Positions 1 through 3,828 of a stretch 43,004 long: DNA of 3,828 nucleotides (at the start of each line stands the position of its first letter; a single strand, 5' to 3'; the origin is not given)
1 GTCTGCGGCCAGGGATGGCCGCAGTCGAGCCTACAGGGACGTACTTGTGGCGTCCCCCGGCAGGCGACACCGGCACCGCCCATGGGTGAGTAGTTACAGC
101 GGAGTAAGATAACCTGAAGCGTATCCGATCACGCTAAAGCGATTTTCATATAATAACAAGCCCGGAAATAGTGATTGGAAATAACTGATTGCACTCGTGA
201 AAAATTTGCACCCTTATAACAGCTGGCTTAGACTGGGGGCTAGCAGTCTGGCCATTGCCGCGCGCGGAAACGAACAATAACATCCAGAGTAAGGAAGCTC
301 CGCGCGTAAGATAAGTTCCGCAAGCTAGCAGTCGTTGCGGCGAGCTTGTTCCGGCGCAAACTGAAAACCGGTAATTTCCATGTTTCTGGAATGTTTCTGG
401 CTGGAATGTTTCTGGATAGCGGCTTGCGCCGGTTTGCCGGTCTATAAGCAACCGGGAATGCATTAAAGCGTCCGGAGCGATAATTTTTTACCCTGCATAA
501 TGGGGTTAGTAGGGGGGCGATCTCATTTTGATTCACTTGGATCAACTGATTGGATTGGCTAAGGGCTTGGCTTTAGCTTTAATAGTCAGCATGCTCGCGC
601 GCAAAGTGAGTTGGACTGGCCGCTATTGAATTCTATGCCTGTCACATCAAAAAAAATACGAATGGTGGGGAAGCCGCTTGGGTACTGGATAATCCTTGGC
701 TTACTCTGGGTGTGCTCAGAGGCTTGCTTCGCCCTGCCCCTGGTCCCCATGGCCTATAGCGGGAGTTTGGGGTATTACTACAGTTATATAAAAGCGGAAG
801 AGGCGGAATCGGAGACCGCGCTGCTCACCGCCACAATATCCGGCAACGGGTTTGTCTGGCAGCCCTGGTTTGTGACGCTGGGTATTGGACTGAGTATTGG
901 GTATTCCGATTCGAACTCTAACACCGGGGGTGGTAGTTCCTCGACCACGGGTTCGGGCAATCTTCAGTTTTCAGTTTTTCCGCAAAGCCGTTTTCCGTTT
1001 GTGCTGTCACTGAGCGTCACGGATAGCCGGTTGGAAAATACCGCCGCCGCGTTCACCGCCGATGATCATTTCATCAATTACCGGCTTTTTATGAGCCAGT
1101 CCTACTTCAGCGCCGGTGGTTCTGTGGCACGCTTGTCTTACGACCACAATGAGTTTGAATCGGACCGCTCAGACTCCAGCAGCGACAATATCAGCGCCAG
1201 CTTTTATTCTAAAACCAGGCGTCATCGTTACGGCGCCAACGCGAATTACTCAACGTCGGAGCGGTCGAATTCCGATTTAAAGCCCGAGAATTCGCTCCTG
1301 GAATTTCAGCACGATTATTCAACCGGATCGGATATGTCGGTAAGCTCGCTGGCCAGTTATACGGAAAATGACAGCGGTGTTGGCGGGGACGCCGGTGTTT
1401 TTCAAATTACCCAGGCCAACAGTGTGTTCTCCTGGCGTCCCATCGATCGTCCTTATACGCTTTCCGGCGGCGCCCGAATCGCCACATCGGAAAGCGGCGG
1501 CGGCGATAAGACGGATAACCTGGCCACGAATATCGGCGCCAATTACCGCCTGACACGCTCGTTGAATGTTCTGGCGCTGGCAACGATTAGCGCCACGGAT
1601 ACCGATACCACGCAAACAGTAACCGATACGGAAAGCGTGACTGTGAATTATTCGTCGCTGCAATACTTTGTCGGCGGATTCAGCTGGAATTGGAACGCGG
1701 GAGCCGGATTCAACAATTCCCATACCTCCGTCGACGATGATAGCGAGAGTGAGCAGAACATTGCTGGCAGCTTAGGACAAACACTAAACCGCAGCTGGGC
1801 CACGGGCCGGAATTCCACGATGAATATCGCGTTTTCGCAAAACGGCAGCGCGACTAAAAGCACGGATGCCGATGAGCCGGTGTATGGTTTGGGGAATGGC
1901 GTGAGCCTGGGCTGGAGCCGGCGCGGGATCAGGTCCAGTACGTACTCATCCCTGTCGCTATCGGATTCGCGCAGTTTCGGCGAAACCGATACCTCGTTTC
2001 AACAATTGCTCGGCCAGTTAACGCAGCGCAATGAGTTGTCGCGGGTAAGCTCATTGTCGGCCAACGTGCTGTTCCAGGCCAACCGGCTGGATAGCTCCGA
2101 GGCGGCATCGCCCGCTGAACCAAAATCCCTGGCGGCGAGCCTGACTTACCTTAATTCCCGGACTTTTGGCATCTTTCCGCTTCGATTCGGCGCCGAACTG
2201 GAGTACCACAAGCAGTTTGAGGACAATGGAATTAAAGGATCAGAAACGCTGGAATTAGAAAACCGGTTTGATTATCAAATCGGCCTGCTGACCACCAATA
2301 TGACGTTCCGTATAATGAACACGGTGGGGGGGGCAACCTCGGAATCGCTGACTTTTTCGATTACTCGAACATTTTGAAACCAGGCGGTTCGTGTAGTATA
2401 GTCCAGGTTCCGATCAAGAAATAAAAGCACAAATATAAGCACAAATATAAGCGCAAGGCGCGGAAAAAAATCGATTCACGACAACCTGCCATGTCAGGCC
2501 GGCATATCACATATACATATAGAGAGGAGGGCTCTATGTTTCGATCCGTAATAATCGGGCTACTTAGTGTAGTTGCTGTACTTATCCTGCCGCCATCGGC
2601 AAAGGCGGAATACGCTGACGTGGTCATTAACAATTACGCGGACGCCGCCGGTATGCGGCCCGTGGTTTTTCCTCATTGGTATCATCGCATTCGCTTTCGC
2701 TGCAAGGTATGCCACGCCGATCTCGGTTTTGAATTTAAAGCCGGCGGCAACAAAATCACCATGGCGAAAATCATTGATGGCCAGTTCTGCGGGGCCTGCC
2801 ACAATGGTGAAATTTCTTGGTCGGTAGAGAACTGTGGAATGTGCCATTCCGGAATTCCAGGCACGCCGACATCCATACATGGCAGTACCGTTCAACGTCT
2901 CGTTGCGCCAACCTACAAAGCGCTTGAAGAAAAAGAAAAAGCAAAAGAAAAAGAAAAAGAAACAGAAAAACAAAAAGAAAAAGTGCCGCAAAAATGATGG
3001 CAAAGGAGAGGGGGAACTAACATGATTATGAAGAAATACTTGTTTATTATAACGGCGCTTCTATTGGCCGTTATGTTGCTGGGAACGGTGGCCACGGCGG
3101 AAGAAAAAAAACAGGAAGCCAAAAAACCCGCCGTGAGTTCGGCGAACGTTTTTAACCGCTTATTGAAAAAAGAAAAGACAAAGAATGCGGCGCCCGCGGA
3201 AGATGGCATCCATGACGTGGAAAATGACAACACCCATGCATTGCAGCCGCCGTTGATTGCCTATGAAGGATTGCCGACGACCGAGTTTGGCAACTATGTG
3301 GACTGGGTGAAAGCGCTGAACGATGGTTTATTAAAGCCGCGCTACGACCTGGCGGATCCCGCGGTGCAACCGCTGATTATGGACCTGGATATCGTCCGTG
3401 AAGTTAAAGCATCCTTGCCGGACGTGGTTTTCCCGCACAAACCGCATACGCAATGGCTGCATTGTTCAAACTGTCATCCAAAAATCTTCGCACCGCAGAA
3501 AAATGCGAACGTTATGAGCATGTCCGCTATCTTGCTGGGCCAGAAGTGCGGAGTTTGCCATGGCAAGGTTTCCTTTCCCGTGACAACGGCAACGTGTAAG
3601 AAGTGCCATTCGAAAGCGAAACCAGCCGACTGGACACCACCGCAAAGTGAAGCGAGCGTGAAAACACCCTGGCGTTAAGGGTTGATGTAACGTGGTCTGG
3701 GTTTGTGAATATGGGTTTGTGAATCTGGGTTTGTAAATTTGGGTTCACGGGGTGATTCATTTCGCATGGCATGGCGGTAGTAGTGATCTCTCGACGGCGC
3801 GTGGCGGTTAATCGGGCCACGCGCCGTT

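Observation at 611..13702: Barrel, trihaem cytochromes, cupredoxin, NHL propellers, 11-haem cytochrome and double propeller: candidate uncharacterised outer-surface electron-transfer module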

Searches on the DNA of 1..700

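Call 24: search_rna_families(source=window, start=1, end=700, threshold=evalue, max_evalue=1)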
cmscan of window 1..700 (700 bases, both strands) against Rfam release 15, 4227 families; matches with E-value up to 1: 0.
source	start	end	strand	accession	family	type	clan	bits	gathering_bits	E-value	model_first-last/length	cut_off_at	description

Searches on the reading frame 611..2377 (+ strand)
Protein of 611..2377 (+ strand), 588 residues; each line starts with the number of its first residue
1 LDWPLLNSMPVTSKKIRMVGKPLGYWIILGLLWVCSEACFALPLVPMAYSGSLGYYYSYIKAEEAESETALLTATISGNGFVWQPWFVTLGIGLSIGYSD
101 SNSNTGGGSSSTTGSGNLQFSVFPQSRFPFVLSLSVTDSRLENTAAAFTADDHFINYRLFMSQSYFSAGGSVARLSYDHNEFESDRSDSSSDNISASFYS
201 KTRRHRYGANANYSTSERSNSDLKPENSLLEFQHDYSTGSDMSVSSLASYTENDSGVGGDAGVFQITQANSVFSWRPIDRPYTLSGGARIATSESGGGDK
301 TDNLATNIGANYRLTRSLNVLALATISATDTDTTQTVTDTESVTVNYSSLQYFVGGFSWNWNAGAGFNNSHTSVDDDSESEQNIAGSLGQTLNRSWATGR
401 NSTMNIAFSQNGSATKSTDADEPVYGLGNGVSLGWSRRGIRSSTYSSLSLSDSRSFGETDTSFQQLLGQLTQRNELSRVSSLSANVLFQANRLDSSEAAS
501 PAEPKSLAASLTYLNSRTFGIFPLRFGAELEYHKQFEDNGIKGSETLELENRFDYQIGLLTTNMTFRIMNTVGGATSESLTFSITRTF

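Call 3: search_protein_families(library=pfam, proteins=[window:611-2377:+], max_evalue=0.1)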
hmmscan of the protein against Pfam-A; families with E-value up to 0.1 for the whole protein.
window:611-2377:+ (588 aa): 0 families

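Call 4: search_protein_families(library=ncbifam, proteins=[window:611-2377:+], max_evalue=0.1)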
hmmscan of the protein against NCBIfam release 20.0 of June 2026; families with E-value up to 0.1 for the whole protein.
window:611-2377:+ (588 aa): 0 families

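Call 26: find_homologous_proteins(query=window:662-2377:+, max_evalue=0.001)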
Query window:662-2377:+ (571 aa): 46 proteins with E <= 0.001 among 8000 candidates.
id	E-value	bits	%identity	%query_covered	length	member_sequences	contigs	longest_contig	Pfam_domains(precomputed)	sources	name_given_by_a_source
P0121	0.0e+0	1247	100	100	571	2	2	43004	-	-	-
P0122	2.6e-257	873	70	98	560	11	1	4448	-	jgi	-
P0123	4.5e-257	872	70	98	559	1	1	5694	-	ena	-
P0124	5.1e-257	872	69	100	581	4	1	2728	-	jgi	-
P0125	8.7e-255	865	72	95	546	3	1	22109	-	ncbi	-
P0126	4.4e-226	770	71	85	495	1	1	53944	-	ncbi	ncbi:hypothetical protein, partial [Kaarinaea lacus]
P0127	6.0e-223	760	64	95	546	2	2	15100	-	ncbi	-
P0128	1.8e-222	758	61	98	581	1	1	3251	-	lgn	-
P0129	3.2e-222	757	61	99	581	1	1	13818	-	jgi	-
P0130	2.1e-220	751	61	99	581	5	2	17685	-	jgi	jgi:hypothetical protein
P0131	7.7e-216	736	61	98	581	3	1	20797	-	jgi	jgi:hypothetical protein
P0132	2.3e-212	725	62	95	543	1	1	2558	-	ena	-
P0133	2.8e-202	692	56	98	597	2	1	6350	-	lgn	-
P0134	4.9e-199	681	54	99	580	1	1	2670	-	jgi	-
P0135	4.4e-197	674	54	98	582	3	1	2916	-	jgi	-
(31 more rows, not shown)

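Call 43: predict_structure(alignment_id=A2)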
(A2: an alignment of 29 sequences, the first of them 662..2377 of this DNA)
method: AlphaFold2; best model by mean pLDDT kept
length: 571 residues; sequences in the alignment: 29
mean_pLDDT: 88.4   pTM: 0.60
mean pLDDT of the five models: 88.4, 87.9, 87.3, 87.1, 83.9
residues with pLDDT >= 90: 369; 70-90: 151; 50-70: 40; < 50: 11
segments of 3 or more residues with pLDDT < 50: 1-4, 19-25
pLDDT, mean of each block of 10 residues (from residue 1): 51 59 54 94 89 93 77 89 82 87 87 93 71 77 96 94 90 96 94 96 88 96 92 92 81 94 91 90 92 92 94 90 94 89 94 89 91 94 92 94 88 95 92 94 92 94 94 89 82 95 87 91 73 95 95 88 96 91
secondary structure, 60 per line:
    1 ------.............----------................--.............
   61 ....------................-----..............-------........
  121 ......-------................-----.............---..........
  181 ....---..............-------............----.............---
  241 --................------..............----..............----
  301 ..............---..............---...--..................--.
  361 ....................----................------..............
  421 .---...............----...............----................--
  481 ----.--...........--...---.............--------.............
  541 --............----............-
elements in order: H7-19 E30-45 E48-64 E71-86 E92-105 E113-126 E134-149 E155-167 E171-184 E188-201 E209-220 E225-237 E246-258 E265-278 E283-296 E301-314 E318-331 E335-337 E340-357 E360-380 E385-400 E407-421 E425-439 E444-458 E463-478 E488-498 E507-519 E528-540 E543-554 E559-570

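Call 49: fold_search(model_id=the predicted structure, library=pdb)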
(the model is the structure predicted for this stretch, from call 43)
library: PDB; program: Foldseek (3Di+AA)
matches with E <= 10: 775; with E <= 0.001: 257
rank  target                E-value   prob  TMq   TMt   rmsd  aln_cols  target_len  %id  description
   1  6r2q_B                2.6e-08  1.00  0.41  0.37  15.4       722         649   10  Structure of the Mtr complex (released 2020-04-22)
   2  3efm                  6.4e-08  1.00  0.26  0.25  17.7       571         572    8  Structure of the alcaligin outer membrane recepteur FauA from Bordetella pertussis (released 2009-03-31)
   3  4epa                  7.1e-08  1.00  0.26  0.23  19.9       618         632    8  The crystal structure of the ferric yersiniabactin uptake receptor FyuA from Yersinia pestis (released 2012-06-20)
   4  9fz5_A                7.8e-08  1.00  0.38  0.31  20.7       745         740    7  Cryo-EM structure of LptDE-YedD complex from Escherichia Coli (released 2025-04-09)
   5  5fp2_A                9.5e-08  1.00  0.26  0.27  15.8       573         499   10  Crystal structure of the siderophore receptor PirA from Pseudomonas aeruginosa (released 2015-12-09)
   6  9rps_A                1.2e-07  1.00  0.39  0.32  20.0       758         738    8  Cryo-EM structure of Shigella flexneri LptDE in complex with RTP45 superinfection exclusion protein from RTP bacteriop (released 2025-12-10)
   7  9dir_B                1.2e-07  1.00  0.25  0.23  21.9       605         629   10  Cryo-EM structure of the heme/hemoglobin transporter ChuA, in complex with de novo designed binder G7 (released 2025-05-21)
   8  5iv9_A                1.3e-07  1.00  0.38  0.30  20.1       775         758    8  The LPS Transporter LptDE from Klebsiella pneumoniae, full-length (released 2016-05-18)
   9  2o5p_A                1.3e-07  1.00  0.25  0.20  19.3       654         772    9  Crystal structure of the full length ferric pyoverdine outer membrane receptor FpvA of Pseudomonas aeruginosa in its a (released 2007-10-30)
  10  2hdi_A                1.6e-07  1.00  0.31  0.30  19.4       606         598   10  Crystal structure of the Colicin I receptor Cir from E.coli in complex with receptor binding domain of Colicin Ia. (released 2007-05-08)
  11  9kn3_A                1.7e-07  1.00  0.38  0.30  20.6       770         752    7  Cryo-EM structure of LptDEM complex from Escherichia coli (released 2025-07-23)
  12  5odw_B                1.9e-07  1.00  0.25  0.20  19.1       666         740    9  Structure of the FpvAI-pyocin S2 complex (released 2017-11-08)
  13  9nn6_A                2.1e-07  1.00  0.29  0.27  18.0       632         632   10  E. coli Cir in Complex with the RBD of Microcin V (released 2025-09-24)
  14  9ia0_A                2.4e-07  1.00  0.36  0.29  18.5       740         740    8  LpDE from Escherichia coli (released 2025-12-10)
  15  9dhe                  2.5e-07  1.00  0.29  0.28  16.9       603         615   10  The crystal structure on the heme/hemoglobin transporter ChuA, in complex with heme (released 2025-05-21)
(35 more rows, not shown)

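Call 65: find_encoding_contigs(protein=P0121, flank=10000, max_places=4)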
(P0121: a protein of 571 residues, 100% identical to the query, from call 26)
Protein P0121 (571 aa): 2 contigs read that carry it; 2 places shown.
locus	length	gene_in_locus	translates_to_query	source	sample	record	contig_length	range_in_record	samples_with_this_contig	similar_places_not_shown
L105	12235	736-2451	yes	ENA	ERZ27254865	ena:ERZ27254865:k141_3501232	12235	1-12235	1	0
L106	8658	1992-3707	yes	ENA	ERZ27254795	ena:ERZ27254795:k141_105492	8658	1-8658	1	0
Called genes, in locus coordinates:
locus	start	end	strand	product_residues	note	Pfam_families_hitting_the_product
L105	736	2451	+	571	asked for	-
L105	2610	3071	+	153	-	PF14522:Cytochrome_C7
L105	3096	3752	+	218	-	PF14522:Cytochrome_C7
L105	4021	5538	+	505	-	-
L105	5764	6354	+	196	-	PF14522:Cytochrome_C7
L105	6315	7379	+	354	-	PF01436:NHL (faint), PF17170:DUF5128 (weak)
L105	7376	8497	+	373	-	PF01731:Arylesterase (faint), PF08450:SGL (faint), PF25021:TEN_NHL (faint), PF06739:SBBP (faint), PF01436:NHL (weak), PF17170:DUF5128 (weak)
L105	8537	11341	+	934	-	-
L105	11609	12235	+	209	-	?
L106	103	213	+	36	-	-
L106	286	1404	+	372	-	PF13623:SurA_N_2, PF13624:SurA_N_3, PF13145:Rotamase_2, PF13616:Rotamase_3, PF00639:Rotamase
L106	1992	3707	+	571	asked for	-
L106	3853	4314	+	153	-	PF14522:Cytochrome_C7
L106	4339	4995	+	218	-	PF14522:Cytochrome_C7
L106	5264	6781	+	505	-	-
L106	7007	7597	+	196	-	PF14522:Cytochrome_C7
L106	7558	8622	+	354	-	PF01436:NHL (faint), PF17170:DUF5128 (weak)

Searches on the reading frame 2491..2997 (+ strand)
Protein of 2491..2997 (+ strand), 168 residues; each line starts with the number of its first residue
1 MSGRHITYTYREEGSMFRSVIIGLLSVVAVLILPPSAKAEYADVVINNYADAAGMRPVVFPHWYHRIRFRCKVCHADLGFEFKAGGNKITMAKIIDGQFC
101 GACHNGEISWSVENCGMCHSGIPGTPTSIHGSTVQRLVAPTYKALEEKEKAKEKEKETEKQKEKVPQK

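Call 3: search_protein_families(library=pfam, proteins=[window:2491-2997:+], max_evalue=0.1)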
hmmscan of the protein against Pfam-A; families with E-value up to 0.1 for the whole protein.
window:2491-2997:+ (168 aa): 4 families
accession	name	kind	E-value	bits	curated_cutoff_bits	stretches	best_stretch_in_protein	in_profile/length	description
PF14522.11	Cytochrome_C7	-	9e-15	54.7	24.8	1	58-120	1-67/67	Cytochrome c7 and related cytochrome c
PF02085.21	Cytochrom_CIII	-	0.00023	21.9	22.9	1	51-77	14-39/101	Class III cytochrome C family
PF09699.15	Paired_CXXCH_1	-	0.0048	17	20.6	0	97-105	7-14/41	Doubled CXXCH motif (Paired_CXXCH_1)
PF22113.1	Mtrc-MtrF_II-IV_dom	-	0.0081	16.1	30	1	69-127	82-132/176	Outer membrane cytochrome MtrC/MtrF-like, domains II/IV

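Call 4: search_protein_families(library=ncbifam, proteins=[window:2491-2997:+], max_evalue=0.1)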
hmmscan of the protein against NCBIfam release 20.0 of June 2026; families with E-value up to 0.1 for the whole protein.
window:2491-2997:+ (168 aa): 4 families
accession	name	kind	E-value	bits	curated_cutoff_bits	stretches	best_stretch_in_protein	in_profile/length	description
TIGR04257.1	nanowire_3heme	domain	6.3e-18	64.7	40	1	53-120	8-75/75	c(7)-type cytochrome triheme domain-containing protein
TIGR03507.1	decahem_SO1788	subfamily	3.4e-05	22.5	209.3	1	40-160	222-343/672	OmcA/MtrC family decaheme c-type cytochrome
NF043011.1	CytC7_Geobact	equivalog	0.0093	16.4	120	1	29-119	9-88/89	cytochrome c7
NF041781.1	mnquin_red_QrcA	equivalog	0.037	13.6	180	1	58-119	108-173/174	menaquinone reductase multiheme cytochrome c subunit QrcA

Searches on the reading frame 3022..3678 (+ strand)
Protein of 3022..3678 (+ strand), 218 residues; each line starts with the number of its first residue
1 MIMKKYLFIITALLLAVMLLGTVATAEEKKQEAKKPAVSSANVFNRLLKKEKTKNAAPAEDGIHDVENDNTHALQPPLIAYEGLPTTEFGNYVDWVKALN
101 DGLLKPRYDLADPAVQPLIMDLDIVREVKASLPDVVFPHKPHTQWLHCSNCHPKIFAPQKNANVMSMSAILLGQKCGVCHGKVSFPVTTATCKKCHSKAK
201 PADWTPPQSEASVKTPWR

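Call 3: search_protein_families(library=pfam, proteins=[window:3022-3678:+], max_evalue=0.1)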
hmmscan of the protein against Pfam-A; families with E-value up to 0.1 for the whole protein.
window:3022-3678:+ (218 aa): 5 families
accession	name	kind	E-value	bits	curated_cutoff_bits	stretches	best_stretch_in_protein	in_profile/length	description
PF14522.11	Cytochrome_C7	-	1.3e-10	41.4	24.8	1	135-197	1-67/67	Cytochrome c7 and related cytochrome c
PF02085.21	Cytochrom_CIII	-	0.0001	23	22.9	1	131-154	17-39/101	Class III cytochrome C family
PF00684.25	DnaJ_CXXCXGXG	-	0.0051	17.5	32.7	1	141-198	11-64/65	DnaJ central domain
PF18509.6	MCR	-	0.027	14.5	30.4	1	140-152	9-24/30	Magnetochrome domain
PF13435.11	Cytochrome_C554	-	0.036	15.5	20.8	1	140-181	43-84/84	Cytochrome c554 and c-prime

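Call 4: search_protein_families(library=ncbifam, proteins=[window:3022-3678:+], max_evalue=0.1)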
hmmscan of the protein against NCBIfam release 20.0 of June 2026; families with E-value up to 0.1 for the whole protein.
window:3022-3678:+ (218 aa): 7 families
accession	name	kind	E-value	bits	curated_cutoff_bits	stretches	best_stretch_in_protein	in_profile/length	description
TIGR04257.1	nanowire_3heme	domain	5.2e-17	61.8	40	1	132-197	10-75/75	c(7)-type cytochrome triheme domain-containing protein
NF010723.1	PRK14125.1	equivalog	0.018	15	60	1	3-71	1-70/87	cell division suppressor protein YneA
TIGR01781.1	Trep_dent_lipo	paralog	0.025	13.6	294.45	1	6-131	5-114/412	clustered-type lipoprotein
NF043011.1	CytC7_Geobact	equivalog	0.032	14.7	120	1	125-196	23-88/89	cytochrome c7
NF041781.1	mnquin_red_QrcA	equivalog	0.035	13.7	180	0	129-196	101-173/174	menaquinone reductase multiheme cytochrome c subunit QrcA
TIGR03507.1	decahem_SO1788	subfamily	0.045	12.2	209.3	1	131-205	233-311/672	OmcA/MtrC family decaheme c-type cytochrome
NF041941.1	lipo_FMN_PplA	exception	0.082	12.1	325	0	3-71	2-70/302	extracellular electron transfer flavoprotein PplA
